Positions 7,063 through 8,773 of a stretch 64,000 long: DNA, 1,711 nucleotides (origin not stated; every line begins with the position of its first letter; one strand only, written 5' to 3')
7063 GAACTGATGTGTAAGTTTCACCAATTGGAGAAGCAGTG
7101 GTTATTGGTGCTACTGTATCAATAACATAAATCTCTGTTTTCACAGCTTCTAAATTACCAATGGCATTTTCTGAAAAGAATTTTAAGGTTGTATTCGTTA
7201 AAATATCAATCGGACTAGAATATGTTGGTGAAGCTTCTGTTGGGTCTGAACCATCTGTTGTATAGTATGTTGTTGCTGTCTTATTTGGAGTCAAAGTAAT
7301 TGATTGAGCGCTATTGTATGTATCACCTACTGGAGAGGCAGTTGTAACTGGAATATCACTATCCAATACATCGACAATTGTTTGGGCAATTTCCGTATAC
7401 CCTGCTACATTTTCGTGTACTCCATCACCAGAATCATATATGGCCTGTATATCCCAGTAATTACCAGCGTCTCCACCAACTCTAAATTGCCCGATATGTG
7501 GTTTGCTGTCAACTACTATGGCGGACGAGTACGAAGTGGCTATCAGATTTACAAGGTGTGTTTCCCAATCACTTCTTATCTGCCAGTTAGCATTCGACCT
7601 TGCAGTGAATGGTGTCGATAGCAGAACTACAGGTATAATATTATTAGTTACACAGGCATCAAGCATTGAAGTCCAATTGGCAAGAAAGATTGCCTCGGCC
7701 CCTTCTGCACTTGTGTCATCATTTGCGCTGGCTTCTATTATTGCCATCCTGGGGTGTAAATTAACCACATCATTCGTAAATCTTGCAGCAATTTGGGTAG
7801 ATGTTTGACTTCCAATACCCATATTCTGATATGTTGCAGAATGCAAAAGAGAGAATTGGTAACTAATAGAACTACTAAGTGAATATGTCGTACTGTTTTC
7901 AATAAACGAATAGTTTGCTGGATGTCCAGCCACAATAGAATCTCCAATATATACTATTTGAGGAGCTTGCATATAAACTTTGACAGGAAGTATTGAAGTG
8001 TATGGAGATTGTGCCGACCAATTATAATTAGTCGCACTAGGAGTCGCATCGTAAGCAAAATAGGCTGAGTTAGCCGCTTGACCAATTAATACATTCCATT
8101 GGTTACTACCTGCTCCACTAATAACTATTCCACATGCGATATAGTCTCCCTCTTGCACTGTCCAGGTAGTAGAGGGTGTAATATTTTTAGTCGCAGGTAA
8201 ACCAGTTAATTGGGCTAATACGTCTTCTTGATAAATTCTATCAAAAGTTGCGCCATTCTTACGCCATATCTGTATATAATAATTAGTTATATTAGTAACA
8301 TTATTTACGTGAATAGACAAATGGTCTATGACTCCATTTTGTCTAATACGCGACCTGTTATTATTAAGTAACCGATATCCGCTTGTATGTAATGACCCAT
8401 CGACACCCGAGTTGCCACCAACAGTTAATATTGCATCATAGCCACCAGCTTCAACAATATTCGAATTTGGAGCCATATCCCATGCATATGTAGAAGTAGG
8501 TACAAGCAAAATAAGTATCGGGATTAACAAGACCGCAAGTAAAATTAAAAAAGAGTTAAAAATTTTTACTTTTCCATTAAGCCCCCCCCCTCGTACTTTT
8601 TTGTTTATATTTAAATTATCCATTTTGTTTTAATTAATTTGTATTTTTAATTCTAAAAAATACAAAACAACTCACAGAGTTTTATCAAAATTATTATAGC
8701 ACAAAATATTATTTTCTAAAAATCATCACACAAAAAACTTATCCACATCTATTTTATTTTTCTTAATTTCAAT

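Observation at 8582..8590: G9 homopolymer in codons 11-13 of a secreted SGNH hydrolase: candidate phase-variation switch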

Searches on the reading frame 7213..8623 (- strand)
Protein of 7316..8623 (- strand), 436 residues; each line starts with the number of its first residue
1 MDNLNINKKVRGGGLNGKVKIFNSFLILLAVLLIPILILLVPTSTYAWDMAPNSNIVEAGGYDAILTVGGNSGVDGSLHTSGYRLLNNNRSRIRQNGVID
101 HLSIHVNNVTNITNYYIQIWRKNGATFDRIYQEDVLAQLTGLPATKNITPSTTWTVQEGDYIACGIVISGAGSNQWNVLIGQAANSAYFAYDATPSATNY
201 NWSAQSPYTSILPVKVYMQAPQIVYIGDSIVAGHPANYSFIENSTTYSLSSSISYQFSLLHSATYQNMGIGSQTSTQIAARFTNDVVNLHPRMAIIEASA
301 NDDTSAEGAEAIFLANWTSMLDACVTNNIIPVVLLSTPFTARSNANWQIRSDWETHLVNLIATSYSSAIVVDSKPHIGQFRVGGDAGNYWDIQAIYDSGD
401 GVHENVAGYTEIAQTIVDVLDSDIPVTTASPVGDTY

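Call 7: find_homologous_proteins(query=window:7316-8623:-)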
Query seq(436 aa) (436 aa): 81 proteins with E <= 0.001 among 8000 candidates.
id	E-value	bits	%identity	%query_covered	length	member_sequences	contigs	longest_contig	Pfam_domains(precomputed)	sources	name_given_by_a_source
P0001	1.9e-122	428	53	90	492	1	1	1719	PF13472.13,PF00657.29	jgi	-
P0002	1.2e-116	409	51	94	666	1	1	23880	PF13472.13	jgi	-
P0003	8.7e-88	314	45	89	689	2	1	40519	PF13472.13,PF00657.29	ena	-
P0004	1.2e-82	297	44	84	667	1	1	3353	PF16640.12,PF13472.13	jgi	-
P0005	3.5e-78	282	45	75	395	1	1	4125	PF13472.13,PF00657.29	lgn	-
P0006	3.6e-78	282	44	84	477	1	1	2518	PF13472.13,PF00657.29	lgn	-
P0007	3.2e-77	279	40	89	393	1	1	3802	PF13472.13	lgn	-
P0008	6.9e-77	278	40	93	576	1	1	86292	PF13472.13,PF00657.29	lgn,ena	-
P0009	7.2e-77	278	42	84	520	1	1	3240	PF13753.13,PF13472.13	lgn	-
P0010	2.6e-76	276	39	91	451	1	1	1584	PF13472.13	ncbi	ncbi:MAG: GDSL-type esterase/lipase family protein, partial [Minisyncoccia bacterium]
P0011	4.9e-76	275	40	89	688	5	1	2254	PF13472.13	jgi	jgi:lysophospholipase L1-like esterase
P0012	6.2e-76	275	41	94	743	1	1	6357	PF13205.13,PF13472.13,PF00657.29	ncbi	-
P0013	6.5e-76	274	42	85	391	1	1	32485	PF13472.13,PF00657.29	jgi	jgi:lysophospholipase L1-like esterase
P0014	1.6e-75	273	40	87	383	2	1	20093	PF13472.13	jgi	jgi:lysophospholipase L1-like esterase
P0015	2.1e-75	273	41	93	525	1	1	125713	PF13472.13,PF00657.29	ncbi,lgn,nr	ncbi:MAG: GDSL-type esterase/lipase family protein [Phycisphaerae bacterium]|nr:GDSL-type esterase/l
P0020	1.7e-73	267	41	84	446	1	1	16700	PF04311.21,PF13472.13,PF00657.29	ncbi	ncbi:SGNH/GDSL hydrolase family protein [Patescibacteria group bacterium]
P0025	8.0e-71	258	40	95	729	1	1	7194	PF13472.13,PF00657.29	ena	-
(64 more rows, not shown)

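Call 13: find_related_loci(query=window:7316-8623:-, collection=genome_contigs, flank=10000)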
Query seq(436 aa) (436 aa) in genome_contigs; peptide patterns used: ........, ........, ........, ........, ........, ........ (x = any residue, [..] = any of these).
16 stretches matched a pattern; 1 encode a relative of the query (tblastn E <= 1e-3); 1 distinct loci.
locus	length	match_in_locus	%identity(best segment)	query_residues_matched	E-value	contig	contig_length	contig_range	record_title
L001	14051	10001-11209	39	25-432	3e-77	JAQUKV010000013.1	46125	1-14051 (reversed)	MAG: Candidatus Peribacteraceae bacterium isolate STD1_115 NODE_1516_length_46125_cov_10.297665_Sandtown_D1, whole genom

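Call 19: find_encoding_contigs(protein=P0002, flank=10000, max_places=5)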
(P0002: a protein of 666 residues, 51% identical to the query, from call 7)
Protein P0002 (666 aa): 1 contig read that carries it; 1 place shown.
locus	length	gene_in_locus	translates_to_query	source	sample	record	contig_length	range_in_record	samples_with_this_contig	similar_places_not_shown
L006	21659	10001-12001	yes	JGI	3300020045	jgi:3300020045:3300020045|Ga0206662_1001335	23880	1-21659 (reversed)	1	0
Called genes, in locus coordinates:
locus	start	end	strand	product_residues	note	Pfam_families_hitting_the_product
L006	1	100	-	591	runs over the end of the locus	-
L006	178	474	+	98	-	-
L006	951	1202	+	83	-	PF18903:DUF5659 (weak)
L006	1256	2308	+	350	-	PF13481:AAA_25, PF13401:AAA_22 (weak)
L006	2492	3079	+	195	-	-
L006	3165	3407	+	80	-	-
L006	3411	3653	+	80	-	-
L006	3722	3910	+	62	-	-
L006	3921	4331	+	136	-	PF13456:RVT_3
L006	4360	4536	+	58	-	-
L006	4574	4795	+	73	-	-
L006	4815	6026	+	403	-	-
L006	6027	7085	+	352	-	-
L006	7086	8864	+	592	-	-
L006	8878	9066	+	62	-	-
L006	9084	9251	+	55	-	-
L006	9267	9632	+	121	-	-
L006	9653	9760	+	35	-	-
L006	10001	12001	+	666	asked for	PF13472:Lipase_GDSL_2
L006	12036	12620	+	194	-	-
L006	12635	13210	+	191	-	-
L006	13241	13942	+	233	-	-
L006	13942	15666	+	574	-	-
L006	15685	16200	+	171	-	-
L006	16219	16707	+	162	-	-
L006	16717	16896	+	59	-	-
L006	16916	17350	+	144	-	-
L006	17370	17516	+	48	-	-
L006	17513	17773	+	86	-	-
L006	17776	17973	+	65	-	-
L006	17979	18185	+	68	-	-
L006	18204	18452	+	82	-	-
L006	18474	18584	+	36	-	-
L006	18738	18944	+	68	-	-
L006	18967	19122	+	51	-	PF18930:DUF5679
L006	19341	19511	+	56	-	-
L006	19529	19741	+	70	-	-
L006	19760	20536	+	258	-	PF04138:GtrA_DPMS_TM, PF13489:Methyltransf_23, PF07021:MetW (weak), PF13649:Methyltransf_25, PF13847:Methyltransf_31, PF08241:Methyltransf_11, PF08242:Methyltransf_12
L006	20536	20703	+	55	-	-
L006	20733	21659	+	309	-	?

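Call 22: find_related_loci(query=window:7316-8623:-, collection=viral_contigs, flank=10000)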
Query seq(436 aa) (436 aa) in viral_contigs; peptide patterns used: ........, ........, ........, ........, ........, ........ (x = any residue, [..] = any of these).
8 stretches matched a pattern, but none encodes a relative of the query by tblastn (E <= 1e-3).

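Call 38: search_solved_structures(query=window:7330-8482:-, max_evalue=0.01)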
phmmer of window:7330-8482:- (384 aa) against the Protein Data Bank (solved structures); distinct sequences matched with E-value up to 0.01: 10.
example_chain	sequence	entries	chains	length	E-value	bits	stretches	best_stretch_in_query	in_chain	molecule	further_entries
9hi5_A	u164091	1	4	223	3.1e-09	39.9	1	214-374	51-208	GDSL-like protein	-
9hi4_C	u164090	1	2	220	1.5e-08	37.7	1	213-374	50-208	FI6-focused design_03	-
4ppy_A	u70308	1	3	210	1.7e-08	37.6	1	213-367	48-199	Putative acylhydrolase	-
4iyj_A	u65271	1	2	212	2.3e-07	33.8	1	214-371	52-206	GDSL-like protein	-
9hi6_A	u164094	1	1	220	5.9e-07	32.5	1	215-374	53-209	FI6-focused design_04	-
4rsh_A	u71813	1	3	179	9.2e-07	31.8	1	175-310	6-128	Lipolytic protein G-D-S-L family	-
4hf7_A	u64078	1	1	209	4.5e-06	29.6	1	217-297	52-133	Putative acylhydrolase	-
3p94_A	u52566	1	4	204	2.7e-05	27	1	188-286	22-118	GDSL-like Lipase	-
6hfz_A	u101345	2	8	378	0.00046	22.9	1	215-323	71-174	GDSL-like protein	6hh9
1vjg_A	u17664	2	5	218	0.0055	19.4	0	214-369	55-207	putative lipase from the G-D-S-L family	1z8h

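Call 59: find_encoding_contigs(protein=P0003, flank=6000, max_places=3)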
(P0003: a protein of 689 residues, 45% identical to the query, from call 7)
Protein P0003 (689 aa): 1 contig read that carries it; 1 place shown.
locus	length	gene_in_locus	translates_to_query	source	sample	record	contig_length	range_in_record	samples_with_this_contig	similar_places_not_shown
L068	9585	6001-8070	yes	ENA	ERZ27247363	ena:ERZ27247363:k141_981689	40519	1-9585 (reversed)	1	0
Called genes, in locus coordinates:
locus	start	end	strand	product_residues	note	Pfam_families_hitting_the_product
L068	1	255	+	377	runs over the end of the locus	PF00155:Aminotran_1_2, PF00266:Aminotran_5 (faint), PF01041:DegT_DnrJ_EryC1, PF01053:Cys_Met_Meta_PP (weak)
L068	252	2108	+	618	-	PF13727:CoA_binding_3, PF00106:adh_short (weak), PF01073:3Beta_HSD, PF01370:Epimerase, PF02719:Polysacc_synt_2, PF04321:RmlD_sub_bind, PF08659:KR (weak), PF16363:GDP_Man_Dehyd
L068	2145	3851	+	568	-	PF01471:PG_binding_1 (faint)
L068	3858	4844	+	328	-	PF01565:FAD_binding_4, PF02873:MurB_C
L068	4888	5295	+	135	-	PF02482:Ribosomal_S30AE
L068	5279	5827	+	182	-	PF01862:PvlArgDC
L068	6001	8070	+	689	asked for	PF00657:Lipase_GDSL, PF13472:Lipase_GDSL_2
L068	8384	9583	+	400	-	?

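Call 64: find_encoding_contigs(protein=P0025, flank=3000, max_places=5)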
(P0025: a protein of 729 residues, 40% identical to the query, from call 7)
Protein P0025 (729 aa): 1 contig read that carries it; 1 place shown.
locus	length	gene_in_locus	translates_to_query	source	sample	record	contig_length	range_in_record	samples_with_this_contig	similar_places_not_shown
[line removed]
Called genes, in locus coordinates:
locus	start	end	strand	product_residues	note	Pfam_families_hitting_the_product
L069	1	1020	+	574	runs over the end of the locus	PF01471:PG_binding_1 (weak)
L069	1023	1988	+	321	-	PF01565:FAD_binding_4, PF02873:MurB_C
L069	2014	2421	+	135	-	PF02482:Ribosomal_S30AE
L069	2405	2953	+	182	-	PF01862:PvlArgDC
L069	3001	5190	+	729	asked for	PF00657:Lipase_GDSL, PF13472:Lipase_GDSL_2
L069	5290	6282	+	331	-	?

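Call 65: find_encoding_contigs(protein=P0020, flank=3000, max_places=5)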
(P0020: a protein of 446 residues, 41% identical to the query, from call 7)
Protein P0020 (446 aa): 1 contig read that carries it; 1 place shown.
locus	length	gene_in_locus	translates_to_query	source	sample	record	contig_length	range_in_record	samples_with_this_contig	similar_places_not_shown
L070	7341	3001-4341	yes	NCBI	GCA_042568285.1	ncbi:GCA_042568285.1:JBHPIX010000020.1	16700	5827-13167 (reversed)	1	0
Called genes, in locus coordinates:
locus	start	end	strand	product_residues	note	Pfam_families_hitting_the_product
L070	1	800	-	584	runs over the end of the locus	PF01935:DUF87 (weak), PF02534:T4SS-DNA_transf (faint), PF10412:TrwB_AAD_bind (weak), PF12696:TraG-D_C (weak)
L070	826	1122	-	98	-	-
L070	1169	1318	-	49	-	-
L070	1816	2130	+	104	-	-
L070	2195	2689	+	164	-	PF01936:NYN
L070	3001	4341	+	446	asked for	PF04311:DUF459 (faint), PF00657:Lipase_GDSL, PF13472:Lipase_GDSL_2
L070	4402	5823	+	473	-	-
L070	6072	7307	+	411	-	PF02812:ELFV_dehydrog_N, PF00208:ELFV_dehydrog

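Call 74: find_related_loci(query=A3, collection=viral_contigs, flank=3000)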
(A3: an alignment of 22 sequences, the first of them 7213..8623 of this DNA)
Query A3 (470 aa) in viral_contigs; peptide patterns used: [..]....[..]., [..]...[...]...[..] (x = any residue, [..] = any of these).
55 stretches matched a pattern; 19 encode a relative of the query (tblastn E <= 1e-3); 19 distinct loci.
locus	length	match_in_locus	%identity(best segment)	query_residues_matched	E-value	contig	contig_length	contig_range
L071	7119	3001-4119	43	50-423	3e-88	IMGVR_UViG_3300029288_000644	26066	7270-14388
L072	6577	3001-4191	38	50-452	4e-75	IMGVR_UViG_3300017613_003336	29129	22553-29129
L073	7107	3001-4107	39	52-420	7e-73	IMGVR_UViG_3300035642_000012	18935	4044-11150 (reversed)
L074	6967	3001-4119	36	37-423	4e-58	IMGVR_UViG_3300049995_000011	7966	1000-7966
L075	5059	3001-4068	37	49-411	2e-56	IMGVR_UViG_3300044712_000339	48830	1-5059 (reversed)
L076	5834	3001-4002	36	73-417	1e-55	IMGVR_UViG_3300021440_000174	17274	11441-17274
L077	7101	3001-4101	36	52-420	2e-51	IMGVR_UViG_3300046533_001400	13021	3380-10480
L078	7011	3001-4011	35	91-422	3e-51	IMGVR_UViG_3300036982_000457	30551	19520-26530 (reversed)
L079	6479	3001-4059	35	67-417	7e-49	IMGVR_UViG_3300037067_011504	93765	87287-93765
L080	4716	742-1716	34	91-420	1e-47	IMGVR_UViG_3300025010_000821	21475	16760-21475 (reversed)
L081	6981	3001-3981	31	92-422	6e-47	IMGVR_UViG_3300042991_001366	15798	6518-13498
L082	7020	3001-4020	31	85-422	5e-46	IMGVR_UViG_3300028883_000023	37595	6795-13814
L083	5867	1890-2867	31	92-424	2e-43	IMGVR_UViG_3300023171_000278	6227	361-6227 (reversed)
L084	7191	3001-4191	32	50-420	2e-43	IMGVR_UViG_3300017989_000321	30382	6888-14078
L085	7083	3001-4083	31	50-403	3e-41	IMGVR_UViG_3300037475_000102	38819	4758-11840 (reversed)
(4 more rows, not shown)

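Call 76: search_protein_families(library=phrogs, proteins=[L006:1256-2308:+, L006:4815-6026:+, L006:6027-7085:+, L006:7086-8864:+, L006:12036-12620:+, L006:12635-13210:+, L006:13241-13942:+, L006:13942-15666:+, L006:15685-16200:+, L006:3921-4331:+], max_evalue=0.001)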
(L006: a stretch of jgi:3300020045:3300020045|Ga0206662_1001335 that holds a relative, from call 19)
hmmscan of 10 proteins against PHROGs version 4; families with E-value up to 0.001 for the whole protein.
L006:1256-2308:+ (350 aa): 12 families
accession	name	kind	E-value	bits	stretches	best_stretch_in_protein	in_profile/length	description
phrog_3123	-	unknown function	1.2e-19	71.3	1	15-247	297-551/583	-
phrog_239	-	DNA, RNA and nucleotide metabolism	2.7e-14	54.1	1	47-253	345-577/801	DNA primase/helicase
phrog_906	-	DNA, RNA and nucleotide metabolism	6e-13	49.4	1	10-219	478-685/872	DNA polymerase/primase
phrog_6357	-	unknown function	3e-11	44.1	1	58-313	28-262/321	-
phrog_243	-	DNA, RNA and nucleotide metabolism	5.6e-09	36.3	1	57-252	31-243/273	DnaB-like replicative helicase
phrog_25693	-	unknown function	2.3e-08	34.1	1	52-211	42-215/405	-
phrog_13004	-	unknown function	2.5e-08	34.1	1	58-213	130-296/363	-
phrog_2850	-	unknown function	1.1e-07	32.1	1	27-251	125-348/465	-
phrog_19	-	DNA, RNA and nucleotide metabolism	2.5e-07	30.9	1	63-269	355-580/621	DnaB-like replicative helicase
phrog_6012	-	DNA, RNA and nucleotide metabolism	1.8e-06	28.5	1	53-211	136-299/447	DNA helicase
phrog_3228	-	DNA, RNA and nucleotide metabolism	1.4e-05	24.6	1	151-251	470-573/766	replicative helicase-primase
phrog_2597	-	DNA, RNA and nucleotide metabolism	0.00012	21.8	1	88-251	394-569/747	DNA primase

L006:4815-6026:+ (403 aa): 0 families

L006:6027-7085:+ (352 aa): 0 families

L006:7086-8864:+ (592 aa): 1 family
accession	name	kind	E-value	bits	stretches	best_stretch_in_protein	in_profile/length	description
phrog_5986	-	unknown function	4e-05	23.5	1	223-316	67-158/409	-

L006:12036-12620:+ (194 aa): 0 families

L006:12635-13210:+ (191 aa): 0 families

L006:13241-13942:+ (233 aa): 0 families

L006:13942-15666:+ (574 aa): 0 families

L006:15685-16200:+ (171 aa): 0 families

L006:3921-4331:+ (136 aa): 1 family
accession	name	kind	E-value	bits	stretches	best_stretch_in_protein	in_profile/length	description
phrog_531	-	DNA, RNA and nucleotide metabolism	5.6e-14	53.1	1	1-134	75-226/285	Rnase H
